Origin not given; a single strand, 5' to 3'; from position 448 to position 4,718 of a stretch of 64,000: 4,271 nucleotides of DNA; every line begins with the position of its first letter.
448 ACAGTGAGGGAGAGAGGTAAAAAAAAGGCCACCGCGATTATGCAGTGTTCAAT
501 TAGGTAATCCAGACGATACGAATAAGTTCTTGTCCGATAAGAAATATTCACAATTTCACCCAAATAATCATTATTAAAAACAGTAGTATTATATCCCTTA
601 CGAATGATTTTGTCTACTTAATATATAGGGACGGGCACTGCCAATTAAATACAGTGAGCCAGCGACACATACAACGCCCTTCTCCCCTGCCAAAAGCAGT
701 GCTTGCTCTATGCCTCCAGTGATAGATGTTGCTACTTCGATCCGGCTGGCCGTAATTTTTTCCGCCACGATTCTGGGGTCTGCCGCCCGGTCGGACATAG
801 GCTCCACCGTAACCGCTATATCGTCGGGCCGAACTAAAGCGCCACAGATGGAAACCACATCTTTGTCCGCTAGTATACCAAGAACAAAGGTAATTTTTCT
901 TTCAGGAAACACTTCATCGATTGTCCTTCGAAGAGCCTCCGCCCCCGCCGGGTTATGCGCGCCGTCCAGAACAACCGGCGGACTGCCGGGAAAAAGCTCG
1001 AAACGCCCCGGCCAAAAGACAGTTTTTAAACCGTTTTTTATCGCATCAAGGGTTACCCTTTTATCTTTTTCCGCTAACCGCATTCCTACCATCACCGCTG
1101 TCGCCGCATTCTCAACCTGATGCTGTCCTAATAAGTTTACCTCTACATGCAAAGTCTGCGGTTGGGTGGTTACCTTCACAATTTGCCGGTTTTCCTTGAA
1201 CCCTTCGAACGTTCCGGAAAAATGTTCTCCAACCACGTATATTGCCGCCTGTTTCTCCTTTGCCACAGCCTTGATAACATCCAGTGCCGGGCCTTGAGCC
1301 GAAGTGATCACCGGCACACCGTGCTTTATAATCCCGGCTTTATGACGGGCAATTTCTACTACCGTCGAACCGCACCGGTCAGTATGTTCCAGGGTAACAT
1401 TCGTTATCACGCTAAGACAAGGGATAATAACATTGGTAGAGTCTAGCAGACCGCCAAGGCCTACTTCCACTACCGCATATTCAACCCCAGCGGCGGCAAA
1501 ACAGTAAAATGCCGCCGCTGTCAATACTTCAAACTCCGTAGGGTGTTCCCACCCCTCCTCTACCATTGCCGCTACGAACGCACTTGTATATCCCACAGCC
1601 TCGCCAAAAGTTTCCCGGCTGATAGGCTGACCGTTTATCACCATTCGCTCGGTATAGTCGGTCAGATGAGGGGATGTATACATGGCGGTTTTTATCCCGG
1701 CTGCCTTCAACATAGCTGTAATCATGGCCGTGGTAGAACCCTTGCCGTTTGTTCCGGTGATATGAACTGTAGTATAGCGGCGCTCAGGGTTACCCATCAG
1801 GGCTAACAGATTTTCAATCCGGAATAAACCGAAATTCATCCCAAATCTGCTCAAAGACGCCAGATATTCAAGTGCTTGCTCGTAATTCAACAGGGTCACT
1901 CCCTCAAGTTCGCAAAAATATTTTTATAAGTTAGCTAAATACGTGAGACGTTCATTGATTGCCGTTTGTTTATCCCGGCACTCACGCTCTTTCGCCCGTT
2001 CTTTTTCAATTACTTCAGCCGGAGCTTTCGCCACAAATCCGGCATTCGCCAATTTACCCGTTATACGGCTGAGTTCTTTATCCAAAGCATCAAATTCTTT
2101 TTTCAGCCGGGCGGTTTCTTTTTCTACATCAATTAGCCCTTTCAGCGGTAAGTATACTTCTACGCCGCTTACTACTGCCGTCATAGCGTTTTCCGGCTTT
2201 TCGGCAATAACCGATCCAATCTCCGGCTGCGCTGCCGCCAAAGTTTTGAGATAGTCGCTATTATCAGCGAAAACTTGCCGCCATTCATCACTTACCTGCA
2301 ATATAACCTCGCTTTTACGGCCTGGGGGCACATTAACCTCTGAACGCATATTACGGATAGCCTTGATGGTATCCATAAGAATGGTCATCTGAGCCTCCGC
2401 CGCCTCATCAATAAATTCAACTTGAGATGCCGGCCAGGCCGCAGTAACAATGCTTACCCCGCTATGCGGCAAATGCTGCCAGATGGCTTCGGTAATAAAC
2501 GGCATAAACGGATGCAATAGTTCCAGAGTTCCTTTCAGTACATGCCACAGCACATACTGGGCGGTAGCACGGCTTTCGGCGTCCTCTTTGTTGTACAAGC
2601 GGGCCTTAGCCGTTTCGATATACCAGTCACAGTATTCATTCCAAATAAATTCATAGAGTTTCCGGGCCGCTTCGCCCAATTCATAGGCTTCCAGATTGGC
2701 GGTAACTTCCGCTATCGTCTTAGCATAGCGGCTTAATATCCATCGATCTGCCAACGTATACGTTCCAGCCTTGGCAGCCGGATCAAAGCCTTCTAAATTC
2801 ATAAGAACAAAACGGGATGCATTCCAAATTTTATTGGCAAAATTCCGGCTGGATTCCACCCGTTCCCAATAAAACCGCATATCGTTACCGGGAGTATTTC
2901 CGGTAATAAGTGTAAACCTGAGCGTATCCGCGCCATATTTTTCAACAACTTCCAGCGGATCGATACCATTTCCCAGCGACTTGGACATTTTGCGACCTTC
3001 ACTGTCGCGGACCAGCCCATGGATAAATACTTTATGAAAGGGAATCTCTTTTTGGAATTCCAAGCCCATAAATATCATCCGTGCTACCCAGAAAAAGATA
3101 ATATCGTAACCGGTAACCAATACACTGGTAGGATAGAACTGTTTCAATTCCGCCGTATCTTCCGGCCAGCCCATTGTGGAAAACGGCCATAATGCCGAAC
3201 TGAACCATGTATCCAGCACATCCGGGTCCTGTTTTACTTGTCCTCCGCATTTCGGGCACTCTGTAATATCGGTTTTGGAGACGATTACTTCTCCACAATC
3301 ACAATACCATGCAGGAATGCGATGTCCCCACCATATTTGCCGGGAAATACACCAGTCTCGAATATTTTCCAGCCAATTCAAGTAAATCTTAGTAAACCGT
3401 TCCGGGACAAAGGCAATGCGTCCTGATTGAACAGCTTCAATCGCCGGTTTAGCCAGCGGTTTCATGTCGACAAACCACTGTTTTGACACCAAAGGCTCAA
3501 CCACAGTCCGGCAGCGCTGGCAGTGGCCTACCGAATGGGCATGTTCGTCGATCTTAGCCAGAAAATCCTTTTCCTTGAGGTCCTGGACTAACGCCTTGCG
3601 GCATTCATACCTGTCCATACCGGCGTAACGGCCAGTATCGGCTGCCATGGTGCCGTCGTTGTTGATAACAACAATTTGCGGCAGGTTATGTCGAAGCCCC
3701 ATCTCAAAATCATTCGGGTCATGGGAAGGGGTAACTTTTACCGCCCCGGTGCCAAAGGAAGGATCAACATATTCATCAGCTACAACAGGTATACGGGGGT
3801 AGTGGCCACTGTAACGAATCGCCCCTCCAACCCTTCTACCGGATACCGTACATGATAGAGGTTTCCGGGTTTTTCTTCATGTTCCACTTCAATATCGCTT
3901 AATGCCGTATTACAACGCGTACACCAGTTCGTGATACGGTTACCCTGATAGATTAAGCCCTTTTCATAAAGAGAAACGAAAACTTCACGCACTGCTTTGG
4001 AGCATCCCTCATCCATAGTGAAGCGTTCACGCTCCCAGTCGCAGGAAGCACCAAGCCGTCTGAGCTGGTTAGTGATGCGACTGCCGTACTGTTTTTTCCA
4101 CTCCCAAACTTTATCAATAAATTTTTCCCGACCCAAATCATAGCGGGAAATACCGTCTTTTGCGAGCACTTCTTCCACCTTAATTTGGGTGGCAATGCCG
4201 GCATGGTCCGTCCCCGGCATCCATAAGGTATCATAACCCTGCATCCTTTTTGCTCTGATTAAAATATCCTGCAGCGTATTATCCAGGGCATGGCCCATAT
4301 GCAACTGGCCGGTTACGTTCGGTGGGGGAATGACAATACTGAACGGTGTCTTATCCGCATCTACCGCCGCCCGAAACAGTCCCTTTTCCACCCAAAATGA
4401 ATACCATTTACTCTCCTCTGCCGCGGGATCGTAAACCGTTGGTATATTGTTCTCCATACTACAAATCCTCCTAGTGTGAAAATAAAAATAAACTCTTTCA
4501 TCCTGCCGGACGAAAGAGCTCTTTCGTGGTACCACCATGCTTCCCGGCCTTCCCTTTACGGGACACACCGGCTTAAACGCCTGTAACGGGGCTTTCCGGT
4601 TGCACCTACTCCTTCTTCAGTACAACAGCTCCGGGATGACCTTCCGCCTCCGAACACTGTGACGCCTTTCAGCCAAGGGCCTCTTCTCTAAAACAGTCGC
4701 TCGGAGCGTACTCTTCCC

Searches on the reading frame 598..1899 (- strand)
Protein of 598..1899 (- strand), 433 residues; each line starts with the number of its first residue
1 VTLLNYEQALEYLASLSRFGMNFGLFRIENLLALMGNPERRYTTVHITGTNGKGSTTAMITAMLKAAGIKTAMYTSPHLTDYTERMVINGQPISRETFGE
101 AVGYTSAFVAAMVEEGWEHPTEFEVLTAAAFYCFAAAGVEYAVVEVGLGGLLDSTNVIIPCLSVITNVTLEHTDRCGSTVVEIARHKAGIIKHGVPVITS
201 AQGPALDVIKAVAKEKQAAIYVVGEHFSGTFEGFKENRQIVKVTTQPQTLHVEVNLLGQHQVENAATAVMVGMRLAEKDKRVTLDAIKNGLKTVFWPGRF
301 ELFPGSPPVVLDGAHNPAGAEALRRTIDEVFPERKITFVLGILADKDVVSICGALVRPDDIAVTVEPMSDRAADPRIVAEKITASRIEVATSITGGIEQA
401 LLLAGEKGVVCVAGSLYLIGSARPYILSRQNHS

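Call 69: search_protein_families(library=pfam, proteins=[window:598-1899:-], max_evalue=0.00001)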
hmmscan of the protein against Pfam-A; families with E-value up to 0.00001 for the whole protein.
window:598-1899:- (433 aa): 2 families
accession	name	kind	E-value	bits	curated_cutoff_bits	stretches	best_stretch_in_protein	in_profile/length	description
PF02875.26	Mur_ligase_C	-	5.7e-18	66.4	28.4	1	298-415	1-126/127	Mur ligase, glutamate ligase domain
PF08245.18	Mur_ligase_M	-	6.2e-16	59.4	24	1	47-271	1-199/200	Mur ligase middle domain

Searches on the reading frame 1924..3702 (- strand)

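Call 69: search_protein_families(library=pfam, proteins=[window:1924-3702:-], max_evalue=0.00001)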
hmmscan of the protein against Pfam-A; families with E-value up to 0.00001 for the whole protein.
window:1924-3702:- (592 aa): 4 families
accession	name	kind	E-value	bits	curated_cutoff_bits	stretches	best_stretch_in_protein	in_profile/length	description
PF00133.28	tRNA-synt_1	-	2.9e-77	260.6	22.7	1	69-276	185-412/414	tRNA synthetases class I (I, L, M and V)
PF08264.19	Anticodon_1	-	1.1e-47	162.1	25.1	1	319-467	1-147/148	Anticodon-binding domain of tRNA ligase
PF10458.14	Val_tRNA-synt_C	-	9.8e-22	77.4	25.9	1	525-589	1-65/66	Valyl tRNA synthetase tRNA binding arm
PF09334.17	tRNA-synt_1g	-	1.1e-15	57.7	20.1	1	196-287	287-376/391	tRNA synthetases class I (M)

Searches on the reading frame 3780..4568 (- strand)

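Call 69: search_protein_families(library=pfam, proteins=[window:3780-4568:-], max_evalue=0.00001)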
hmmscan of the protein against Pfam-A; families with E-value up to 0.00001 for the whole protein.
window:3780-4568:- (262 aa): 2 families
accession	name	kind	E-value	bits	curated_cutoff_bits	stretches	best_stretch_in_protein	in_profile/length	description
PF00133.28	tRNA-synt_1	-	2.1e-70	238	22.7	1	54-233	1-183/414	tRNA synthetases class I (I, L, M and V)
PF09334.17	tRNA-synt_1g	-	3.9e-13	49.3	20.1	1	83-229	8-136/391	tRNA synthetases class I (M)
